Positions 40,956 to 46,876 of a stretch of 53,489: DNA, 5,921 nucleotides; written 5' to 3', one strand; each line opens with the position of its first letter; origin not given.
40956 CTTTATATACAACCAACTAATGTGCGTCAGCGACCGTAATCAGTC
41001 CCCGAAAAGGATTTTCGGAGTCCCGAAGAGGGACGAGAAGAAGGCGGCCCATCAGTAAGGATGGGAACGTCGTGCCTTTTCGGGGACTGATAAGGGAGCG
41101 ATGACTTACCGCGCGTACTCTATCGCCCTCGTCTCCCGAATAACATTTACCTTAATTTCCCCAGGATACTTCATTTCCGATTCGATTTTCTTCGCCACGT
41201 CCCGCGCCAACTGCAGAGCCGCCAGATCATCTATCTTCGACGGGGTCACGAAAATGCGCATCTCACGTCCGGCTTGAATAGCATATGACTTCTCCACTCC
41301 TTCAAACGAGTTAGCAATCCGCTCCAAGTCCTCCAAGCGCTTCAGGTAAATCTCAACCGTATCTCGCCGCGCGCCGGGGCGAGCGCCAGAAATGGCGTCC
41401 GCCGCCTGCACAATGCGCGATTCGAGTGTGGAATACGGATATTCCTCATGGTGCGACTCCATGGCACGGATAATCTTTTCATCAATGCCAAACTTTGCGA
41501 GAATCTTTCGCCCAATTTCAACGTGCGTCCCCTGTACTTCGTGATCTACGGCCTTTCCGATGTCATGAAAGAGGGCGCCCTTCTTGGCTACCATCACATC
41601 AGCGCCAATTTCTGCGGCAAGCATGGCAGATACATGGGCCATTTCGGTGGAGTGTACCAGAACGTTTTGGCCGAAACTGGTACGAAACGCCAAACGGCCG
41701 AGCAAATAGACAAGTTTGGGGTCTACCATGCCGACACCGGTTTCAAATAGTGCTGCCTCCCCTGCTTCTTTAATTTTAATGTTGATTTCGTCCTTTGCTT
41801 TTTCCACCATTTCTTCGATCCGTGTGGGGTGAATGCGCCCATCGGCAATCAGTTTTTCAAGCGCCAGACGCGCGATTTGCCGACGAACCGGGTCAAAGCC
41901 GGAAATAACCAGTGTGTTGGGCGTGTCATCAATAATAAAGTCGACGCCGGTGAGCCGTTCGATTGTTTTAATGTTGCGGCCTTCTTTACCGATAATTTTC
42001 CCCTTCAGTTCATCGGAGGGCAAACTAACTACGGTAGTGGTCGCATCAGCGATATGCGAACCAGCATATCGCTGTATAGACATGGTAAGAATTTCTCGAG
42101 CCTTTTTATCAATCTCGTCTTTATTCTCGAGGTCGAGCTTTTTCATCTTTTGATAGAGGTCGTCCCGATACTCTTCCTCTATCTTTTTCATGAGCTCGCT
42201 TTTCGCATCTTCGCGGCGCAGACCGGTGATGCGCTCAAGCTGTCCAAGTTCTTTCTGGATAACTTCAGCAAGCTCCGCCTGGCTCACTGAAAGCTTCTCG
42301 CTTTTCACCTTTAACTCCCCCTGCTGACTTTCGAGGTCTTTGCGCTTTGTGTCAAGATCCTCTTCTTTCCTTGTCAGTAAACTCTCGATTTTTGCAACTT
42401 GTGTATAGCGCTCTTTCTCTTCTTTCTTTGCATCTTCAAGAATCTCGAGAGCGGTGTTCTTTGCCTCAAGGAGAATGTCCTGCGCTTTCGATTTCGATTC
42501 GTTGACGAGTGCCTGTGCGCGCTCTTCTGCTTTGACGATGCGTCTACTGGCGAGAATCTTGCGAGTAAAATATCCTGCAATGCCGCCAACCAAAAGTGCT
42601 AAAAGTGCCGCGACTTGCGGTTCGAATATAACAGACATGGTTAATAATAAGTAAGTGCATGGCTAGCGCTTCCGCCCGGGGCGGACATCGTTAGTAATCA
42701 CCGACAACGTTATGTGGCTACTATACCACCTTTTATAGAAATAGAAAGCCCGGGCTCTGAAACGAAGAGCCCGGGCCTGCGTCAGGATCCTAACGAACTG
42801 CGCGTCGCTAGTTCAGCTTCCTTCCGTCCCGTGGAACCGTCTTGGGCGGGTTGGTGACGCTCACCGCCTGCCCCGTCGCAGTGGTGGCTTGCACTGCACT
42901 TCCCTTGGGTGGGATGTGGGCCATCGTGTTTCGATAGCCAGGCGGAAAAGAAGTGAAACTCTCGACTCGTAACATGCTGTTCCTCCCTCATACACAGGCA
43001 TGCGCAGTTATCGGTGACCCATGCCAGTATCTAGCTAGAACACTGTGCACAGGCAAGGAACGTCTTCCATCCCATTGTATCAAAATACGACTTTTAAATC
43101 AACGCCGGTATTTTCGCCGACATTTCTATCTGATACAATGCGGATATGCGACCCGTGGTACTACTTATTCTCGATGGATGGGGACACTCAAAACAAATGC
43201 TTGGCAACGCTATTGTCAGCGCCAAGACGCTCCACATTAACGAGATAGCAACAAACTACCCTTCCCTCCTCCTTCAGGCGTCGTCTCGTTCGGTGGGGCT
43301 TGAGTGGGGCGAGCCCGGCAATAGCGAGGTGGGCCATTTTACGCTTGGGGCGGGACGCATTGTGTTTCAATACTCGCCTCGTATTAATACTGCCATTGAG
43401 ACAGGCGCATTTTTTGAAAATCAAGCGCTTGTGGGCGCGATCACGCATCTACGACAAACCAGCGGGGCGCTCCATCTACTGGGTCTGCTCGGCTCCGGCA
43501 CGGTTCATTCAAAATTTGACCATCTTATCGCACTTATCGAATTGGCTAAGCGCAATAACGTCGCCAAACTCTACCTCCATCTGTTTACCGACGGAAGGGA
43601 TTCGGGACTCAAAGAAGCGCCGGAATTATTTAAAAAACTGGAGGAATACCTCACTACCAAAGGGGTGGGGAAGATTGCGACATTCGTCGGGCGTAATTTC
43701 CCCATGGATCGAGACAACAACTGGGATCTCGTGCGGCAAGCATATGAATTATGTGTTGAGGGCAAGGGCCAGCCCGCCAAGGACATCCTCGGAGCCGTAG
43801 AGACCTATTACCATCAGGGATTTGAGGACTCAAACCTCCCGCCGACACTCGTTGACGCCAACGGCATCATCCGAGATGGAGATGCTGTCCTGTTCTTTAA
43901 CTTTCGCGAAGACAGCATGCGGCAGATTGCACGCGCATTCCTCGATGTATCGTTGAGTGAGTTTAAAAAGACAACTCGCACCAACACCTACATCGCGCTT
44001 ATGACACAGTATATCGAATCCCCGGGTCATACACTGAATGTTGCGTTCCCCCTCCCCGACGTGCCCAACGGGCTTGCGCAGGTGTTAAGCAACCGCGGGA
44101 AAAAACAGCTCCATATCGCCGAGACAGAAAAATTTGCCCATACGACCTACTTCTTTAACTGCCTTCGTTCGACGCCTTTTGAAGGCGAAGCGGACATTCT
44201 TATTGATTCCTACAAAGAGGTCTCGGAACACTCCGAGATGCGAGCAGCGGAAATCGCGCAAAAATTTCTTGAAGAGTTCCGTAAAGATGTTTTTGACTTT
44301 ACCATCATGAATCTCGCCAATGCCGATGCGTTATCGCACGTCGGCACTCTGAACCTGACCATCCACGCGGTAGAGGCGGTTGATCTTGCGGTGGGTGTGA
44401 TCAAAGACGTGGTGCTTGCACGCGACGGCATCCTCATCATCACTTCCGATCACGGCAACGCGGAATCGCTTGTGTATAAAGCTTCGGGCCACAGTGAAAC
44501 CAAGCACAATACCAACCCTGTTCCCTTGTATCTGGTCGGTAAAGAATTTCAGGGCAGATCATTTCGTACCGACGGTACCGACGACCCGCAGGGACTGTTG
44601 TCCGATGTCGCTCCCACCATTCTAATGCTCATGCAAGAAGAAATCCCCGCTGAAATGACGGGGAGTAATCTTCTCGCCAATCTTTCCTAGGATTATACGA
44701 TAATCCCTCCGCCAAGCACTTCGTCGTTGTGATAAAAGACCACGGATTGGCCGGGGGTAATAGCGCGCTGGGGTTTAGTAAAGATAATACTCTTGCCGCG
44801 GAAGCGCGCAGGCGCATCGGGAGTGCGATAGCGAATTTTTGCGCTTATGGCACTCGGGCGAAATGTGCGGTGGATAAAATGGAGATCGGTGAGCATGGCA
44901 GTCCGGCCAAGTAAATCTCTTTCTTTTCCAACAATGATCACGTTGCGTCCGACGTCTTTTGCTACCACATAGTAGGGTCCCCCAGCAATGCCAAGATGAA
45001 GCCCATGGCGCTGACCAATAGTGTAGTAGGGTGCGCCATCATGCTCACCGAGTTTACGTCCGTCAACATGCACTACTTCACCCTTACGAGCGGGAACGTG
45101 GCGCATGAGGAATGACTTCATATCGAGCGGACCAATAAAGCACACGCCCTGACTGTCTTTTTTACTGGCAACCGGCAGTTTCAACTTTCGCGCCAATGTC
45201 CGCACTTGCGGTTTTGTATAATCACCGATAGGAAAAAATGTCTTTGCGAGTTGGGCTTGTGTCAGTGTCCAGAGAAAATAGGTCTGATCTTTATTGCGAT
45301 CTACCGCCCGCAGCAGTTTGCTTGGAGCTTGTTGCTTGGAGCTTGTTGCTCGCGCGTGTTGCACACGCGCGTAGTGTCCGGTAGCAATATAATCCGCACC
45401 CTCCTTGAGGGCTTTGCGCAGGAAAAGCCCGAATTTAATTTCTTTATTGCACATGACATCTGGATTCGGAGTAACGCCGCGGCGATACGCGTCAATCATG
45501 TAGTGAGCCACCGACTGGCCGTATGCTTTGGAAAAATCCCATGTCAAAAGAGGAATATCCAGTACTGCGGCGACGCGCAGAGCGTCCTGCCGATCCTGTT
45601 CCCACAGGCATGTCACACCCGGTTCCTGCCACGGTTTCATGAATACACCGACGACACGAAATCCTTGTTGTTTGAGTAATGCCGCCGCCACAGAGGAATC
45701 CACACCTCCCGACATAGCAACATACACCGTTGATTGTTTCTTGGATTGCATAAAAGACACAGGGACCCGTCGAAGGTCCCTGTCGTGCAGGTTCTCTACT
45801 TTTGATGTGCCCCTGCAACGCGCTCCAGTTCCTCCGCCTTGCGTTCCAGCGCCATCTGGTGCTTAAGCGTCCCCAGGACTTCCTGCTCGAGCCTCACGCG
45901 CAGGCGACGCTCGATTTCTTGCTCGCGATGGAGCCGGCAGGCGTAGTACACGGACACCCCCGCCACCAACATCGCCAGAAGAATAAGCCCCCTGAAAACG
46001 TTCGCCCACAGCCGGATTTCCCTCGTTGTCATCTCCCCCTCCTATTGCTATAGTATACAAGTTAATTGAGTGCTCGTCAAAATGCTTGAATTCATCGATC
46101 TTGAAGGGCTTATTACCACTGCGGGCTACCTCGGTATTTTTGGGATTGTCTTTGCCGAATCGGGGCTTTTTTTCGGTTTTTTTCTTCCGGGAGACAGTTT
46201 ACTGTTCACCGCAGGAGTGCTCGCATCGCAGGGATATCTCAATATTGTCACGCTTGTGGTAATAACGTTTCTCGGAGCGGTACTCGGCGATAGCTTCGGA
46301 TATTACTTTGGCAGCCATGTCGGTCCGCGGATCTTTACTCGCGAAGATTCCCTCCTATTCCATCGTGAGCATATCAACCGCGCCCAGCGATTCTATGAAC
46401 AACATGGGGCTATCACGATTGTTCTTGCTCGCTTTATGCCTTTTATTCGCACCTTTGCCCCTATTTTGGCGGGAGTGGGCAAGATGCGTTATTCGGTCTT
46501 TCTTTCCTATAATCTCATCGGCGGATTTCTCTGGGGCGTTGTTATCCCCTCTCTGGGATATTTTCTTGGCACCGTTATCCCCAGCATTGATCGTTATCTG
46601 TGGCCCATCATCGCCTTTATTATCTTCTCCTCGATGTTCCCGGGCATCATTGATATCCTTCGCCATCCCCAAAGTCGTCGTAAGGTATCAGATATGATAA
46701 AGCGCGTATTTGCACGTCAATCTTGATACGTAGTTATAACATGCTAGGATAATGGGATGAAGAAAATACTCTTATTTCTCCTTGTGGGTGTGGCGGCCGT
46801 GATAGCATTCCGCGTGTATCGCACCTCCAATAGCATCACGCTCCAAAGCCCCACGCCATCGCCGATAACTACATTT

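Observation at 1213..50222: Two translation-initiation regimes: about a dozen dispersed, GC-richer, SD-led small-ORF cassettes in a genome whose core genes lack SD sites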

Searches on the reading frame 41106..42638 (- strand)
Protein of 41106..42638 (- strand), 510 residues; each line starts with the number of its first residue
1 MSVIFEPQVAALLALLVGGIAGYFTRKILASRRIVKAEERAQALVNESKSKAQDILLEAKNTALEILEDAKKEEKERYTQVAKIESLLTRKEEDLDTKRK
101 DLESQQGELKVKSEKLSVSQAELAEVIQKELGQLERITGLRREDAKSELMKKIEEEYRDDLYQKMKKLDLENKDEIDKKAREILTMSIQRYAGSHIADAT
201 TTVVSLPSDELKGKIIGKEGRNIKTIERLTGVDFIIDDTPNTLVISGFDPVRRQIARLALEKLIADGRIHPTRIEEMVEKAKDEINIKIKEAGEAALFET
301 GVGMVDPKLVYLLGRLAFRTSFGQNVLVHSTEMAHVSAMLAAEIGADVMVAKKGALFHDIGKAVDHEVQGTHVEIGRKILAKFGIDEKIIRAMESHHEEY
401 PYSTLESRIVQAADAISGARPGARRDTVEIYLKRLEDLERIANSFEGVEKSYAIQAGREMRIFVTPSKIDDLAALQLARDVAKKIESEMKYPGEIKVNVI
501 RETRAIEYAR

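Call 11: search_protein_families(library=pfam, proteins=[window:41106-42638:-])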
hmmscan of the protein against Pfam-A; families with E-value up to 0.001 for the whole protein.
window:41106-42638:- (510 aa): 3 families
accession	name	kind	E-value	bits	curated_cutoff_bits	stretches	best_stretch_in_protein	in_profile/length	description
PF12072.13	RNase_Y_N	-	4.6e-33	114.8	32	1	9-195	4-201/201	RNase Y N-terminal region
PF01966.28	HD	-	1.7e-17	64.2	22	1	327-417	2-114/116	HD domain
PF00013.35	KH_1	-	8.2e-09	35.5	21.5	1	202-261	2-65/66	KH domain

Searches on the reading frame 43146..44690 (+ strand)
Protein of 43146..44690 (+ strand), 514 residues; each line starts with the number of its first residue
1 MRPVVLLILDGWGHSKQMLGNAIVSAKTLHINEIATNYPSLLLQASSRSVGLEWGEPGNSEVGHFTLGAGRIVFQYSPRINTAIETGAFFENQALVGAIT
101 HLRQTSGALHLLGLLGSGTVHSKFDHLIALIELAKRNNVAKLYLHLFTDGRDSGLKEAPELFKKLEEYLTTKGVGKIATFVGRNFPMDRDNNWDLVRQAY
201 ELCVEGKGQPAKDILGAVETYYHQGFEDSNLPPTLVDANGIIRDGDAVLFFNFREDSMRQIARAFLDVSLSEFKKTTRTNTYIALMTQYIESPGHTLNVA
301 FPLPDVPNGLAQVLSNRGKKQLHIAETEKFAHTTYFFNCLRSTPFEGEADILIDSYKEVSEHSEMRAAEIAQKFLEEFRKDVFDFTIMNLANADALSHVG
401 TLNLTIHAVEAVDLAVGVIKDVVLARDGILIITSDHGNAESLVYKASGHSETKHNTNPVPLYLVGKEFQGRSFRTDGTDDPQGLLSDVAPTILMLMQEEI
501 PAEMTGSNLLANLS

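Call 11: search_protein_families(library=pfam, proteins=[window:43146-44690:+])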
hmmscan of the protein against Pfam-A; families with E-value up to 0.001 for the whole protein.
window:43146-44690:+ (514 aa): 2 families
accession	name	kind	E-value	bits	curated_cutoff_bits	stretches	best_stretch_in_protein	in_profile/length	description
PF06415.18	iPGM_N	-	2.8e-64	217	27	1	80-289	1-215/217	BPG-independent PGAM N-terminus (iPGM_N)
PF01676.23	Metalloenzyme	-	2.2e-54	185.1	24.3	1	3-497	2-249/252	Metalloenzyme superfamily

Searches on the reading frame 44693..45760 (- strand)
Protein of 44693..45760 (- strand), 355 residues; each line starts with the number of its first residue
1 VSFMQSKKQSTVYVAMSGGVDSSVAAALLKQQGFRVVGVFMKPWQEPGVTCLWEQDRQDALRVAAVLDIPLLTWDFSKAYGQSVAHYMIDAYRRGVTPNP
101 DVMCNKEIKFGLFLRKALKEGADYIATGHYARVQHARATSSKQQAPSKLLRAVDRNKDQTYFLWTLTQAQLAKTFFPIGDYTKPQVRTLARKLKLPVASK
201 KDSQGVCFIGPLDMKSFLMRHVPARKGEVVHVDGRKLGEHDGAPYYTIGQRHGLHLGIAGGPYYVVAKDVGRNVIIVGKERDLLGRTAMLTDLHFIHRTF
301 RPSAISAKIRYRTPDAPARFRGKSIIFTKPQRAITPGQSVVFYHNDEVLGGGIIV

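Call 11: search_protein_families(library=pfam, proteins=[window:44693-45760:-])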
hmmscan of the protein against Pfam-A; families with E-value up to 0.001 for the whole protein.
window:44693-45760:- (355 aa): 5 families
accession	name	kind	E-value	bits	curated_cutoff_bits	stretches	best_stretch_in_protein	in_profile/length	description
PF03054.22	tRNA_Me_trans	-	4.4e-75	252.2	20.6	1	11-210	2-201/202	tRNA methyl transferase HUP domain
PF20259.3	tRNA_Me_trans_M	-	4e-21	74.8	27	1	215-279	1-66/66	tRNA methyl transferase PRC-barrel domain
PF20258.4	tRNA_Me_trans_C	-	4.4e-15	56.2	20.6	1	290-354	6-77/77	Aminomethyltransferase beta-barrel domain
PF02540.23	NAD_synthase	-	4.8e-07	29.6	21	1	5-82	14-87/242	NAD synthase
PF02568.20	ThiI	-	0.00024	21.2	20.5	1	9-50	3-46/197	Thiamine biosynthesis protein (ThiI)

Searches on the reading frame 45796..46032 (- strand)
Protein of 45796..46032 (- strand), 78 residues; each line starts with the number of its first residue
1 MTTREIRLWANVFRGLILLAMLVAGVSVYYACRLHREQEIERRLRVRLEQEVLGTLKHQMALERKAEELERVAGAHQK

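Call 45: search_protein_families(library=pfam, max_evalue=0.05, proteins=[window:45796-46032:-])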
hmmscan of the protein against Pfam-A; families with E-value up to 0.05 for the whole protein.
window:45796-46032:- (78 aa): 1 family
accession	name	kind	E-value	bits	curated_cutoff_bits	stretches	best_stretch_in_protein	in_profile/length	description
PF09402.16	MSC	-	0.048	13.5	29.7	1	3-69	210-275/337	Man1-Src1p-C-terminal domain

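Call 46: search_protein_families(library=phrogs, max_evalue=0.05, proteins=[window:45796-46032:-])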
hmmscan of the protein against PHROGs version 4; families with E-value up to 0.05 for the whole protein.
window:45796-46032:- (78 aa): 1 family
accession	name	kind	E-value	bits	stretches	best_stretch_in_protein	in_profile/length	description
phrog_26256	-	unknown function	0.038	15.5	0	24-45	37-58/75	-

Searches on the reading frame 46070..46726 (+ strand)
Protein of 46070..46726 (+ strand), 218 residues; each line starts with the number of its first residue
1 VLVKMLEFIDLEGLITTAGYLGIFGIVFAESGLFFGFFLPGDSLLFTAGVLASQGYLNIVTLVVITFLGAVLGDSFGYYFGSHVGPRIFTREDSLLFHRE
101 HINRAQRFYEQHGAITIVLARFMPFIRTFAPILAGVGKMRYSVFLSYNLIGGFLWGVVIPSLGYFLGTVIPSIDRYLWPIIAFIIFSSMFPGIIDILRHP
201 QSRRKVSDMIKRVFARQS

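Call 11: search_protein_families(library=pfam, proteins=[window:46070-46726:+])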
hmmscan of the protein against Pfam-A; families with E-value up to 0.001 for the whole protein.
window:46070-46726:+ (218 aa): 1 family
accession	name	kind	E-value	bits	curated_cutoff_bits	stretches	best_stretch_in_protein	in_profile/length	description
PF09335.16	VTT_dom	-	8.8e-20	71.9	33.9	1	39-164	1-122/123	VTT domain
